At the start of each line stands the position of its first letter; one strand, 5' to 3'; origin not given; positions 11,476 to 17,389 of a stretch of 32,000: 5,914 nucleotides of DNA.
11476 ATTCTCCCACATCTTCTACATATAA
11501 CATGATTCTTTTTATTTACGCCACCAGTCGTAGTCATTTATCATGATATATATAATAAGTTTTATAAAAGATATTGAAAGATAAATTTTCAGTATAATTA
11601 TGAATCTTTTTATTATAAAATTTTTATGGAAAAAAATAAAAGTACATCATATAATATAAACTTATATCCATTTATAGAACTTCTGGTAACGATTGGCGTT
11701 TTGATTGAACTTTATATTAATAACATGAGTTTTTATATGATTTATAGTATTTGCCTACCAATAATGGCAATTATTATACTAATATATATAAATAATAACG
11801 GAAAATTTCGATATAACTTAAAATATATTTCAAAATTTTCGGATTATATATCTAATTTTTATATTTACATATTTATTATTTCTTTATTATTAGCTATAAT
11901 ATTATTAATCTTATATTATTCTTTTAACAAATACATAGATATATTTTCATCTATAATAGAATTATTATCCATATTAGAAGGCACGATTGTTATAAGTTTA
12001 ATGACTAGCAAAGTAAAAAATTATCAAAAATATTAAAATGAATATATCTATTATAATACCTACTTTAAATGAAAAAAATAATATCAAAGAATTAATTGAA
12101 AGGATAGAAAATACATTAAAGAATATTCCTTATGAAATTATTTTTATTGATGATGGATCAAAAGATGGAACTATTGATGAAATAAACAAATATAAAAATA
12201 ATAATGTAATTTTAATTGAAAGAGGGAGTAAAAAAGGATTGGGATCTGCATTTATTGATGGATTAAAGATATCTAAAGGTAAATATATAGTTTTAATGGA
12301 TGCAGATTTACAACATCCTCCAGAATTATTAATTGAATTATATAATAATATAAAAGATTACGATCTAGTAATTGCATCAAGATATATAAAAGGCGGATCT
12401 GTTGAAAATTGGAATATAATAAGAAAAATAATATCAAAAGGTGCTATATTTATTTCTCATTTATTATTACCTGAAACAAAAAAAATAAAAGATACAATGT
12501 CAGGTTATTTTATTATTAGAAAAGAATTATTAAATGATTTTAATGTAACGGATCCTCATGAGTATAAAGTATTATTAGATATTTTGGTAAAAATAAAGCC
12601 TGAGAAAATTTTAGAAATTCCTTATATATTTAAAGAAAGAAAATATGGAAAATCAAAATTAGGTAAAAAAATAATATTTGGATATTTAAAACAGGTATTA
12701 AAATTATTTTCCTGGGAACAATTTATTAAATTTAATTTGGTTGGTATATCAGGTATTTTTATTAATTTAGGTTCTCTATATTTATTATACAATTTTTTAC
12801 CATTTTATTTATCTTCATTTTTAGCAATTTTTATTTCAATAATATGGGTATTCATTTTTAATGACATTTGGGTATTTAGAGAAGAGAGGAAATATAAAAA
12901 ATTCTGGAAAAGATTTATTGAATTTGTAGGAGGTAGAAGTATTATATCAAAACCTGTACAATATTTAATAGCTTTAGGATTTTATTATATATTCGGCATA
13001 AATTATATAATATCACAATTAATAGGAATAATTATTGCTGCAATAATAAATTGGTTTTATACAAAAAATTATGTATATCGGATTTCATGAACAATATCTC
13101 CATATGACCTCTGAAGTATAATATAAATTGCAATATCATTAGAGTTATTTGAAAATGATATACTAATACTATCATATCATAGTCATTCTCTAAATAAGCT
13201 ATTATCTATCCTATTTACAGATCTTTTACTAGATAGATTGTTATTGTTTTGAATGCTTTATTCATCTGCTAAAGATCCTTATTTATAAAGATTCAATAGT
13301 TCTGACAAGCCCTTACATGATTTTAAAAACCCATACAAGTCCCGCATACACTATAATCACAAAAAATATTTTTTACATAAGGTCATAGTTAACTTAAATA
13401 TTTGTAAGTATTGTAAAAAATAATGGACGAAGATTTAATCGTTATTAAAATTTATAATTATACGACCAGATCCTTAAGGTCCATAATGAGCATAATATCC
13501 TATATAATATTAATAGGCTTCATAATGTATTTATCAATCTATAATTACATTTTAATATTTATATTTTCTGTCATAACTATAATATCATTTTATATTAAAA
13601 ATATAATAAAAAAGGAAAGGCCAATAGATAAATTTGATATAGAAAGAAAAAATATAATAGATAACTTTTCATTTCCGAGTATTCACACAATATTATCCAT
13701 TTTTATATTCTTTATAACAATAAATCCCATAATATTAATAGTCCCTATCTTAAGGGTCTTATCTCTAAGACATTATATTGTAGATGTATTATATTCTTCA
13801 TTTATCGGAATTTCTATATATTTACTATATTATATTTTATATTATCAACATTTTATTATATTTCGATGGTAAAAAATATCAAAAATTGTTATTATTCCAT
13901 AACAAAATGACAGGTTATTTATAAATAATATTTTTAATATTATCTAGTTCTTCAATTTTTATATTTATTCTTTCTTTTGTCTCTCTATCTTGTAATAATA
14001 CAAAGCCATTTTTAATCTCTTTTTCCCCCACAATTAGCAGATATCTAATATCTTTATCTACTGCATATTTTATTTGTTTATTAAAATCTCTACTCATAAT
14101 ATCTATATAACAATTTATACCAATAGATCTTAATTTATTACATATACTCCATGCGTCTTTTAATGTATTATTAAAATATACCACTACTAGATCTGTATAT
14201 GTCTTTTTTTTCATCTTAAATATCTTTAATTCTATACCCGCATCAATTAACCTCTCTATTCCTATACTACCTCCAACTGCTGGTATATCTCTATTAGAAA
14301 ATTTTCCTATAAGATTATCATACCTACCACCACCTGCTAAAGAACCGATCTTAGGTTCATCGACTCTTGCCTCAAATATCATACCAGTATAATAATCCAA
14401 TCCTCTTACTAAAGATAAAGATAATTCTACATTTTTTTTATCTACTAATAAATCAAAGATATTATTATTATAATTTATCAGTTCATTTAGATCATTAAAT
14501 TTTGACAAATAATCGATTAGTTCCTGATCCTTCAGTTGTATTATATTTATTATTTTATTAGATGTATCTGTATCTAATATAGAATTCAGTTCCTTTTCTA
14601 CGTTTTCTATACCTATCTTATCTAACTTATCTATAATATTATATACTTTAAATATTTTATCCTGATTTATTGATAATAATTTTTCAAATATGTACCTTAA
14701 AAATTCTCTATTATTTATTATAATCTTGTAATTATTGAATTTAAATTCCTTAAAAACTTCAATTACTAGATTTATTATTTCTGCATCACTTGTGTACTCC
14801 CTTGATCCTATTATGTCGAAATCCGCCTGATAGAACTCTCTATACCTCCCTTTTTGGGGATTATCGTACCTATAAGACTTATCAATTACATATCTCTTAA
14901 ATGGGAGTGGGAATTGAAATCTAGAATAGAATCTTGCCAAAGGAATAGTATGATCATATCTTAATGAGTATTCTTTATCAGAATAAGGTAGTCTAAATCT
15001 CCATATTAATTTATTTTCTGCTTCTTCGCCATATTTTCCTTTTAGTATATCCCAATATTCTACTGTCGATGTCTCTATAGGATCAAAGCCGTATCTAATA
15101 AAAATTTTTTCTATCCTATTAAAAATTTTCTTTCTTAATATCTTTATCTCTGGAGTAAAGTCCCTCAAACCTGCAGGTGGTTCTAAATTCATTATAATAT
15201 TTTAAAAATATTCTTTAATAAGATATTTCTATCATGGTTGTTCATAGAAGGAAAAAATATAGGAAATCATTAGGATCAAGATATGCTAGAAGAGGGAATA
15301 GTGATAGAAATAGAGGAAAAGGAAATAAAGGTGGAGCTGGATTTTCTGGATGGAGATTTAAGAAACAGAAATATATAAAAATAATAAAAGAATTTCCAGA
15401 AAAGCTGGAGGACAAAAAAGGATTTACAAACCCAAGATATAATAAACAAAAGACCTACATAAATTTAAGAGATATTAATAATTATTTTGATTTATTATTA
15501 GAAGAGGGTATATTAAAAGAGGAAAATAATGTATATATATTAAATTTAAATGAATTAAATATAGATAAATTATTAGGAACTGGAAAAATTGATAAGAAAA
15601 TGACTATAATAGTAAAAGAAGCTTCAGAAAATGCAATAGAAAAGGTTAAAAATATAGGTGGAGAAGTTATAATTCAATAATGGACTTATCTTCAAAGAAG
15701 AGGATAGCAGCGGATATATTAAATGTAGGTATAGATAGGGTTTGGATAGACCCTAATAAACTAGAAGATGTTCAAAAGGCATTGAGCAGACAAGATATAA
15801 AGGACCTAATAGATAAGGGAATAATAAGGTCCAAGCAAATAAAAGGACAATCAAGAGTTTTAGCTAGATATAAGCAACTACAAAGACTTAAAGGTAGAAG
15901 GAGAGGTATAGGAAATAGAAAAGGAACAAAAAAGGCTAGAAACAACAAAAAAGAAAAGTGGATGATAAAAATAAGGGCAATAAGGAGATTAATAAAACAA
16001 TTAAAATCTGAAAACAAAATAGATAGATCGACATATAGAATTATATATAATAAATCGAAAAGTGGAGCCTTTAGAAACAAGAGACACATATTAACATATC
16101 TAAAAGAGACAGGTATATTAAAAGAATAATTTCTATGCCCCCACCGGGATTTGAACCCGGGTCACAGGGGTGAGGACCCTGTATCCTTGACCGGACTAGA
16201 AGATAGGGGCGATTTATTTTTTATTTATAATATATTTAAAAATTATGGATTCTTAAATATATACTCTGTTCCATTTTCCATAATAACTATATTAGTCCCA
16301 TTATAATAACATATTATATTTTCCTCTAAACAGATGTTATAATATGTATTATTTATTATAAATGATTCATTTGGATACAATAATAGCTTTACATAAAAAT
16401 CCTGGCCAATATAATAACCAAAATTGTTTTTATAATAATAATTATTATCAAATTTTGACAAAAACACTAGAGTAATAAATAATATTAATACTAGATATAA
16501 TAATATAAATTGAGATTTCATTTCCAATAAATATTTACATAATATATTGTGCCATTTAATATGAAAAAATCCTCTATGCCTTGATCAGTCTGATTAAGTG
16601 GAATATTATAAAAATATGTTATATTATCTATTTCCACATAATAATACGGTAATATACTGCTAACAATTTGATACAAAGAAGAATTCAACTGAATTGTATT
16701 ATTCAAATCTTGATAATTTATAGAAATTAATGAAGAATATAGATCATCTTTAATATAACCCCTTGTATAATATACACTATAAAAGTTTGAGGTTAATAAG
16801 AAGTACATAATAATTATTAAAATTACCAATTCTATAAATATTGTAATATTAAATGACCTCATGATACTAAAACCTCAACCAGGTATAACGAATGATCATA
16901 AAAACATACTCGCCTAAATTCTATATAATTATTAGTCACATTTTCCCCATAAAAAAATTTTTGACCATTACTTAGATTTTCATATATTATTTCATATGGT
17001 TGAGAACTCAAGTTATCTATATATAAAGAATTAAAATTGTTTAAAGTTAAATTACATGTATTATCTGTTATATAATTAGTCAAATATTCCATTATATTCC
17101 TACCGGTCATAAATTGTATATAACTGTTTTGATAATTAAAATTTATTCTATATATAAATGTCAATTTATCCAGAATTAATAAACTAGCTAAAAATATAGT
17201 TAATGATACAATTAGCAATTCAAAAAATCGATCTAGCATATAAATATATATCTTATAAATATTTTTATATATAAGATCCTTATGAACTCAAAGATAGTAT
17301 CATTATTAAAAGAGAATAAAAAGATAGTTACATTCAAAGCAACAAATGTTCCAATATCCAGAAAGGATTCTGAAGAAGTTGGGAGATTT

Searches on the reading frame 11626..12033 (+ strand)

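Call 39: search_protein_families(library=pfam, proteins=[window:11626-12033:+], max_evalue=0.01)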
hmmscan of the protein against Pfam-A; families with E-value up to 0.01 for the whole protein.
window:11626-12033:+ (136 aa): 0 families

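Call 41: search_protein_families(library=pfam, proteins=[window:11626-12033:+], max_evalue=1)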
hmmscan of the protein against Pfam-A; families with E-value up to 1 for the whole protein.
window:11626-12033:+ (136 aa): 1 family
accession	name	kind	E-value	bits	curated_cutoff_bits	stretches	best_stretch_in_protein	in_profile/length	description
PF04346.18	EutH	-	0.26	10.9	25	1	21-130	148-257/351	Ethanolamine utilisation protein, EutH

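Call 42: search_protein_families(library=ncbifam, proteins=[window:11626-12033:+], max_evalue=1)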
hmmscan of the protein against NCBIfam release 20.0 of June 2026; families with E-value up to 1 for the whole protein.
window:11626-12033:+ (136 aa): 1 family
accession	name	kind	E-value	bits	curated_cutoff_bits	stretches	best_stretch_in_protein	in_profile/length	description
TIGR03024.1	arch_PEF_CTERM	domain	0.58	10.5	23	1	42-55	7-20/25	PEF-CTERM sorting domain-containing protein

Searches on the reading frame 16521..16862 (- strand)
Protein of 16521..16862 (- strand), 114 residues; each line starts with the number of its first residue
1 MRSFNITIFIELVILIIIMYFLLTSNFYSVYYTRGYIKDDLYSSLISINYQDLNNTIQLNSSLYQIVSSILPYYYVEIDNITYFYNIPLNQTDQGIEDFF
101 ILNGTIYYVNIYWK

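Call 39: search_protein_families(library=pfam, proteins=[window:16521-16862:-], max_evalue=0.01)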
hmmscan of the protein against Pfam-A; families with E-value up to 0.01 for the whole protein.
window:16521-16862:- (114 aa): 0 families

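Call 41: search_protein_families(library=pfam, proteins=[window:16521-16862:-], max_evalue=1)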
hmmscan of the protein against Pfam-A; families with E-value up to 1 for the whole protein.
window:16521-16862:- (114 aa): 1 family
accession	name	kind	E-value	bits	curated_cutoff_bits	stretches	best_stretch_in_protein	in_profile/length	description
PF15122.11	TMEM206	-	0.23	11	27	1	13-65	14-66/296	TMEM206 protein family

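Call 42: search_protein_families(library=ncbifam, proteins=[window:16521-16862:-], max_evalue=1)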
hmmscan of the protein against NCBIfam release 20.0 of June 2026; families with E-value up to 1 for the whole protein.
window:16521-16862:- (114 aa): 0 families

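Call 69: search_solved_structures(query=window:16521-16862:-, max_evalue=10)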
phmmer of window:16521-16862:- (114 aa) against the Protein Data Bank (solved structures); distinct sequences matched with E-value up to 10: 6.
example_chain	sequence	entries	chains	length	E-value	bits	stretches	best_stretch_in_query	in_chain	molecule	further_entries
2y7c_D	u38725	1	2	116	0.017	19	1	37-96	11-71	GENE 0.3 PROTEIN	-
1s7z_A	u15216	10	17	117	0.017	18.9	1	37-96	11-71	Gene 0.3 protein | Overcome classical restriction gp0.3 | Protein Ocr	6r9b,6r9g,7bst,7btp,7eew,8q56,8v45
6c1d_P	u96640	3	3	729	0.24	15.3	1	24-101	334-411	Unconventional myosin-Ib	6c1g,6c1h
4l79_A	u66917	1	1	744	0.25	15.2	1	24-101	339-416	Unconventional myosin-Ib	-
5v7x_A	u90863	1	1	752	0.25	15.2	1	24-101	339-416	Unconventional myosin-Ib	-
7ji3_A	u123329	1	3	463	1.2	13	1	12-71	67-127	Proton-activated chloride channel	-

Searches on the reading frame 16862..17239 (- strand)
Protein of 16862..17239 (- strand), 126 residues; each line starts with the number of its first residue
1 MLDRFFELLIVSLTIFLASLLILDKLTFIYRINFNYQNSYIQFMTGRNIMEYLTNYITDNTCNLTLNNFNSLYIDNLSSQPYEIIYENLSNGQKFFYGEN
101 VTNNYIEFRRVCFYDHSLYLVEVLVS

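Call 39: search_protein_families(library=pfam, proteins=[window:16862-17239:-], max_evalue=0.01)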
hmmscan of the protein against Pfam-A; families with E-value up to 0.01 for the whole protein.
window:16862-17239:- (126 aa): 0 families

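Call 41: search_protein_families(library=pfam, proteins=[window:16862-17239:-], max_evalue=1)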
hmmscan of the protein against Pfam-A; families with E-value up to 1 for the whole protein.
window:16862-17239:- (126 aa): 1 family
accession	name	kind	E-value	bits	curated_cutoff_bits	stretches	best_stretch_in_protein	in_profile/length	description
PF16674.11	UCH_N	-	0.065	13.6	25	1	32-86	40-96/105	N-terminal of ubiquitin carboxyl-terminal hydrolase 37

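Call 42: search_protein_families(library=ncbifam, proteins=[window:16862-17239:-], max_evalue=1)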
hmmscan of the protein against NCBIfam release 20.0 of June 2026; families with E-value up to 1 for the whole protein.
window:16862-17239:- (126 aa): 0 families

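Call 68: search_solved_structures(query=window:16862-17239:-, max_evalue=10)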
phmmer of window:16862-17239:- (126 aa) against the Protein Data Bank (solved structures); distinct sequences matched with E-value up to 10: 2.
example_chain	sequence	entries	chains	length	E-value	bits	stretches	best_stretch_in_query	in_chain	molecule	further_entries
7znk_A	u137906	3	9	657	0.17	15.5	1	15-96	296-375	THO complex subunit 1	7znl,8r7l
7apk_A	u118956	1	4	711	0.19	15.3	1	15-96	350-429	THO complex subunit 1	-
